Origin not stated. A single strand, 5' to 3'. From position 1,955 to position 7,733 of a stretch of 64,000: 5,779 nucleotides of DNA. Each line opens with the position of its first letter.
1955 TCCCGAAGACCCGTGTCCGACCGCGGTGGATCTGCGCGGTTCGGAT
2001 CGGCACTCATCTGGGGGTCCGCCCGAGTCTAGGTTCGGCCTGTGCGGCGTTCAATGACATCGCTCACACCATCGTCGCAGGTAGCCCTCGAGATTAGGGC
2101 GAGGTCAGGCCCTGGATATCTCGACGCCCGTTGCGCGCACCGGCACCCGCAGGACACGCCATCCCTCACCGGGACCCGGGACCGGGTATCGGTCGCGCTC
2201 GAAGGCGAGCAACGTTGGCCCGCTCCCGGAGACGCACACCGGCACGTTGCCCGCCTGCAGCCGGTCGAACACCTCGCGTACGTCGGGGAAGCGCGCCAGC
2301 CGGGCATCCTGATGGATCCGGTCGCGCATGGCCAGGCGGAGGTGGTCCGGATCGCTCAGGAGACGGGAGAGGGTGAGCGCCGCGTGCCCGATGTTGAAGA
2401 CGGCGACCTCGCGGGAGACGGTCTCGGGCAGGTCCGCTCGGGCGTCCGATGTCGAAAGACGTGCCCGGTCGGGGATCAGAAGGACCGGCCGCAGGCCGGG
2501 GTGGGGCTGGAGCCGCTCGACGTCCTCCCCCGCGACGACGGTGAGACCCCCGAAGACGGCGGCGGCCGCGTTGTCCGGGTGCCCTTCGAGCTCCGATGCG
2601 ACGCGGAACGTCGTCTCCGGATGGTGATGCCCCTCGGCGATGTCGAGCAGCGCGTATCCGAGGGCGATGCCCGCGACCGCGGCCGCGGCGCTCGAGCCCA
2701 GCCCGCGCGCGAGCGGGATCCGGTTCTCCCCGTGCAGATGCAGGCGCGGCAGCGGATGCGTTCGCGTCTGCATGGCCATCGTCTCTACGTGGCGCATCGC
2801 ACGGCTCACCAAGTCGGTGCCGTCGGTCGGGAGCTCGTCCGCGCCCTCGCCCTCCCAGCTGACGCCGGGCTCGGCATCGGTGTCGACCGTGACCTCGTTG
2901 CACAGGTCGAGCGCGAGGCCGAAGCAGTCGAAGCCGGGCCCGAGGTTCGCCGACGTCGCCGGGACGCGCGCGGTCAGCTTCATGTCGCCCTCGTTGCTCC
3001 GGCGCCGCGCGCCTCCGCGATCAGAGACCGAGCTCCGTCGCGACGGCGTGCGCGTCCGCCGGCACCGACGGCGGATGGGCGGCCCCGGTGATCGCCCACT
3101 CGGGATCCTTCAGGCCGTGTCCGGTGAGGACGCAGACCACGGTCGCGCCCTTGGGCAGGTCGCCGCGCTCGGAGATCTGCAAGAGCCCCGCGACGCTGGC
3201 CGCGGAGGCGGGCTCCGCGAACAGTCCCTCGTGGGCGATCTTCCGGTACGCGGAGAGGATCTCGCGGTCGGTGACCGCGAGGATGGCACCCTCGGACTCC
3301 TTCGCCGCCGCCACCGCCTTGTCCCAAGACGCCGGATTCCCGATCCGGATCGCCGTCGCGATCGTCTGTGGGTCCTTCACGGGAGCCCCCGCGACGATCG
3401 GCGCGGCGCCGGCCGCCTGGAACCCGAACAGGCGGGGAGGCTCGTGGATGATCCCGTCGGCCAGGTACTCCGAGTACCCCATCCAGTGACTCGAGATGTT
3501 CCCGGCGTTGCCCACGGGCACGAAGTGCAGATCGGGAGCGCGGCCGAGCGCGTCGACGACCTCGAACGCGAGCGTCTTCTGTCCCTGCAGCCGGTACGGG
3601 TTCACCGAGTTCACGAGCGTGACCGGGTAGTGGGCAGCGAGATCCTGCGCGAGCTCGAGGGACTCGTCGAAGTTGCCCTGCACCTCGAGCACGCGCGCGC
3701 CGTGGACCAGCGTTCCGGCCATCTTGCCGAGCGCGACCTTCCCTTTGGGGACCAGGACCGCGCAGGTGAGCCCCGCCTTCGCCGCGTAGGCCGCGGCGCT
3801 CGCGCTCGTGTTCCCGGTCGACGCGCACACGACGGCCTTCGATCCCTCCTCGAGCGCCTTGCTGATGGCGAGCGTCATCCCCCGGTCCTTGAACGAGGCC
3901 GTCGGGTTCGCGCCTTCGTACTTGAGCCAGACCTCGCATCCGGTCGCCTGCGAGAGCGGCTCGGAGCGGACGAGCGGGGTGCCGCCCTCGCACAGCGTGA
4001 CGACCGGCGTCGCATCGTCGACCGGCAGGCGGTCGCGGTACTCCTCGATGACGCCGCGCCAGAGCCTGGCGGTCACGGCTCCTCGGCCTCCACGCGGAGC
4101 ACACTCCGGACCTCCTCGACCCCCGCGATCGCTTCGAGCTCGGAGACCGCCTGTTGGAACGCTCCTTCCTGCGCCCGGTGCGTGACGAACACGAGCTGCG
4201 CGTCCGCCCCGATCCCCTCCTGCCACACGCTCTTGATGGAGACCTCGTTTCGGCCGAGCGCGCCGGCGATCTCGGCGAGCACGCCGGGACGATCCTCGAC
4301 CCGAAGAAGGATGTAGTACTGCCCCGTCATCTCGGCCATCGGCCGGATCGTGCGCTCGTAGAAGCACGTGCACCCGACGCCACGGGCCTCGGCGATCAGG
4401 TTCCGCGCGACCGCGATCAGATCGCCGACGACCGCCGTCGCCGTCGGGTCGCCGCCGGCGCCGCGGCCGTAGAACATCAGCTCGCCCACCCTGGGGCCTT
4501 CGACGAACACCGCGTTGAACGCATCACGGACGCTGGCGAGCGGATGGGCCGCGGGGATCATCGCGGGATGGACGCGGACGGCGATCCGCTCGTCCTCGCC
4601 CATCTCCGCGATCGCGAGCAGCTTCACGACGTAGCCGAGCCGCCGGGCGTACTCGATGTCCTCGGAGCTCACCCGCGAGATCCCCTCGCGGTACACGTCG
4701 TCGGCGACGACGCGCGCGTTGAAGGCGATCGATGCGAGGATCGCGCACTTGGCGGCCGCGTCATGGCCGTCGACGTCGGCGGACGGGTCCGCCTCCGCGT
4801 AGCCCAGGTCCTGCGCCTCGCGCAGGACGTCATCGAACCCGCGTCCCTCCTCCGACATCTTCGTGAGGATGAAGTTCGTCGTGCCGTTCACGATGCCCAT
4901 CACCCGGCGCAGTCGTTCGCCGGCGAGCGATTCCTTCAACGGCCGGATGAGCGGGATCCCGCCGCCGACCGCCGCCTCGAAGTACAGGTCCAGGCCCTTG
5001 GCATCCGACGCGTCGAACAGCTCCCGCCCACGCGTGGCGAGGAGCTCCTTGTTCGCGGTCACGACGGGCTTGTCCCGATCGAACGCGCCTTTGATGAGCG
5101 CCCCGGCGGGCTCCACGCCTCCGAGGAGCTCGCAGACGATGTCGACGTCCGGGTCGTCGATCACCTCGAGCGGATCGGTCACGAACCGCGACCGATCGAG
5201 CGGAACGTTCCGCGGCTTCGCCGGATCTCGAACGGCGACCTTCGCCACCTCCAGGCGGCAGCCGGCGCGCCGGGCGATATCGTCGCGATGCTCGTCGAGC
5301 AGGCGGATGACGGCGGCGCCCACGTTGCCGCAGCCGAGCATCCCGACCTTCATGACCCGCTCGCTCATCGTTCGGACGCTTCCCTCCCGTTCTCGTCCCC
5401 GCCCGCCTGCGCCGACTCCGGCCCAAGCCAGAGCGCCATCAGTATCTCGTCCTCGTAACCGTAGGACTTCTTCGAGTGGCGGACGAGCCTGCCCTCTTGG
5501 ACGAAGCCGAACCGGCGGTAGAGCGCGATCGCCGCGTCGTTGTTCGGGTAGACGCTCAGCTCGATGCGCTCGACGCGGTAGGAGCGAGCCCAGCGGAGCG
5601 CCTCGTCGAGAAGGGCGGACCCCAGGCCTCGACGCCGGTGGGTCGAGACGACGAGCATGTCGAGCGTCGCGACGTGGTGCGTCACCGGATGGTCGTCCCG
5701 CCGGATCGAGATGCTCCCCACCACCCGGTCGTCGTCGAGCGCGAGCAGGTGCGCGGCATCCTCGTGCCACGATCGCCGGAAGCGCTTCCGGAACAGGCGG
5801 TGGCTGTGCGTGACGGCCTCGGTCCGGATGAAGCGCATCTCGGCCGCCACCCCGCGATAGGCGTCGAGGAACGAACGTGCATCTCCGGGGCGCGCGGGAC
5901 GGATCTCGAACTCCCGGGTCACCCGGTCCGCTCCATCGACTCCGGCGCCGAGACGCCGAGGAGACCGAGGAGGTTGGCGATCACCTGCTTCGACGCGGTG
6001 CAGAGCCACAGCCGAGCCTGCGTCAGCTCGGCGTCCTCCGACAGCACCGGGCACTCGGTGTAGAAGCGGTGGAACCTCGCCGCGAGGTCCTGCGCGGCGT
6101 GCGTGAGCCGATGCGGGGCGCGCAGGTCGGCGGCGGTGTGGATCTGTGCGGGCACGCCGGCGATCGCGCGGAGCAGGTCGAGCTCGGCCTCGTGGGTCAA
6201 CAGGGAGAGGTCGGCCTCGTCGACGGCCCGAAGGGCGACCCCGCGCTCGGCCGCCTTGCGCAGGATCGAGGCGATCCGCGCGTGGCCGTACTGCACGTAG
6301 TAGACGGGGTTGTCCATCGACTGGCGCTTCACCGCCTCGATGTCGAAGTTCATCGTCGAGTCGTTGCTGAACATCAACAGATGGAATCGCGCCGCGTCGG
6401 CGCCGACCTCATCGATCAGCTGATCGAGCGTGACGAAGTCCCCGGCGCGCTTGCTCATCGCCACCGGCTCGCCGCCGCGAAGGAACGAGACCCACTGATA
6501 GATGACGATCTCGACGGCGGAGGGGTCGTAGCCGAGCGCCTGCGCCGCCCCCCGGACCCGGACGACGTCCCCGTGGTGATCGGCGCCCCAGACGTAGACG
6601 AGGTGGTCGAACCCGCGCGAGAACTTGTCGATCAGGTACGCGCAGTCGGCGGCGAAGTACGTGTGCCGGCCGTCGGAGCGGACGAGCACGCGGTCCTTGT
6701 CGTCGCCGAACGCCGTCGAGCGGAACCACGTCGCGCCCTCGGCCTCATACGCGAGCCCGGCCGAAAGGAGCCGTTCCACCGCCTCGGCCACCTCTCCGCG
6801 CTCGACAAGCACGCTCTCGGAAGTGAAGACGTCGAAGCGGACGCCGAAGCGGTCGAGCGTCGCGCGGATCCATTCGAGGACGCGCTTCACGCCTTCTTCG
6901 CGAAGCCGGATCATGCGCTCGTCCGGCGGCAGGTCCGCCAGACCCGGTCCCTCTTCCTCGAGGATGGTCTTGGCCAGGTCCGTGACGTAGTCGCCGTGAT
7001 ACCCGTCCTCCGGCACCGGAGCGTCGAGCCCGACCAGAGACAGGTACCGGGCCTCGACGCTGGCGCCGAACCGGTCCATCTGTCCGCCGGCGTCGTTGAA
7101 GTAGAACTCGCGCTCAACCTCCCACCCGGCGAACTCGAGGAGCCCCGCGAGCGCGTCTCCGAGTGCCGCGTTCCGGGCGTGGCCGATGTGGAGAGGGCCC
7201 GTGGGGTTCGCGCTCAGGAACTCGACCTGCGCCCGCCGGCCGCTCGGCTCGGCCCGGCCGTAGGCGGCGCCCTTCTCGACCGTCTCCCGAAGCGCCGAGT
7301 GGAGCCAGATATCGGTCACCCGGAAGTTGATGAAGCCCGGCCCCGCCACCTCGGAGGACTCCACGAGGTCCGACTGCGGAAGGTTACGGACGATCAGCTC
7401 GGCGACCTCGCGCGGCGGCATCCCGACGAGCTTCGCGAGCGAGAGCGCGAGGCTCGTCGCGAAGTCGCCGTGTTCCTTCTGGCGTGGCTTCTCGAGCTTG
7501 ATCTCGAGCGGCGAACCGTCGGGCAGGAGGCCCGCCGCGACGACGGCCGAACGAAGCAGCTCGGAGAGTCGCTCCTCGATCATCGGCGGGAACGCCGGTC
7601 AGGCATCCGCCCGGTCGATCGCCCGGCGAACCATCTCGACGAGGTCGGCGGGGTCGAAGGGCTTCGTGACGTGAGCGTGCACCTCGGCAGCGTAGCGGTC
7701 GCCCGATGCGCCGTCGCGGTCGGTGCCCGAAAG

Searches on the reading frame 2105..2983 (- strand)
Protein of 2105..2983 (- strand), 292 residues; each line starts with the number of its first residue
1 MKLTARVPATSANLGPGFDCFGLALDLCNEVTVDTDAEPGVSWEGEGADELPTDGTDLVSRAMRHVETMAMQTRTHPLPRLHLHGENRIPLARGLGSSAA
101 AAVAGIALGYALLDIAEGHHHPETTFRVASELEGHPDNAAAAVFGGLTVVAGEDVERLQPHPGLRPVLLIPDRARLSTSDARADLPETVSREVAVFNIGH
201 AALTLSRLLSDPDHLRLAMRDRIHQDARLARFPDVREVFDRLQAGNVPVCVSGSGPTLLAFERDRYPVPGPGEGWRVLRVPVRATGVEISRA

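Call 8: search_protein_families(library=pfam, proteins=[window:2105-2983:-], max_evalue=0.00001)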
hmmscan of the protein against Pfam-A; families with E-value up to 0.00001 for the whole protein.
window:2105-2983:- (292 aa): 1 family
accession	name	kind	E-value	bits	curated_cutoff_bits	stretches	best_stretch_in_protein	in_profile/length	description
PF00288.32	GHMP_kinases_N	-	3.4e-13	50.1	22.3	1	59-146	3-87/87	GHMP kinases N terminal domain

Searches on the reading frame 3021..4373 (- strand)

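Call 8: search_protein_families(library=pfam, proteins=[window:3021-4373:-], max_evalue=0.00001)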
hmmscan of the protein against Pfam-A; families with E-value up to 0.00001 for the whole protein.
window:3021-4373:- (450 aa): 1 family
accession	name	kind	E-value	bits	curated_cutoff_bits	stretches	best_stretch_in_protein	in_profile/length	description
PF00291.31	PALP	-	7.4e-75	252.5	35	1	125-418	1-295/295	Pyridoxal-phosphate dependent enzyme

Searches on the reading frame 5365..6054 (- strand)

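Call 8: search_protein_families(library=pfam, proteins=[window:5365-6054:-], max_evalue=0.00001)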
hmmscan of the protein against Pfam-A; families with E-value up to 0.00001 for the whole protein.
window:5365-6054:- (229 aa): 5 families
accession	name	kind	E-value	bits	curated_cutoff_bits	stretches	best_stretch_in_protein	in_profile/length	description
PF00583.31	Acetyltransf_1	-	1.9e-22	80.1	20.7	1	84-184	17-116/116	Acetyltransferase (GNAT) family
PF13508.13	Acetyltransf_7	-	8.5e-15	55.3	27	1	100-185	3-83/84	Acetyltransferase (GNAT) domain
PF13302.13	Acetyltransf_3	-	1.3e-11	45.8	25.4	1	50-185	3-138/138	Acetyltransferase (GNAT) domain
PF13673.13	Acetyltransf_10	-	3e-10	40.6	23.6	1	86-188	16-111/128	Acetyltransferase (GNAT) domain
PF13420.13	Acetyltransf_4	-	4.8e-08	33.6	24.3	1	51-204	1-154/155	Acetyltransferase (GNAT) domain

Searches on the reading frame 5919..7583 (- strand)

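Call 8: search_protein_families(library=pfam, proteins=[window:5919-7583:-], max_evalue=0.00001)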
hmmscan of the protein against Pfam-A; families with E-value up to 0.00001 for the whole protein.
window:5919-7583:- (554 aa): 3 families
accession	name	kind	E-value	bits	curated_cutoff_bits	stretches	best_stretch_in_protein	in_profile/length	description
PF05746.21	DALR_1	-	4.5e-32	111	22.3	1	430-550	1-117/117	DALR anticodon binding domain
PF00750.26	tRNA-synt_1d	-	6.6e-25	88.2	23.3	1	106-397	10-302/349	tRNA synthetases class I (R), catalytic domain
PF03485.21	Arg_tRNA_synt_N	-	2.1e-23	83.1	21.5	1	6-88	3-84/85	Arginyl tRNA synthetase N terminal domain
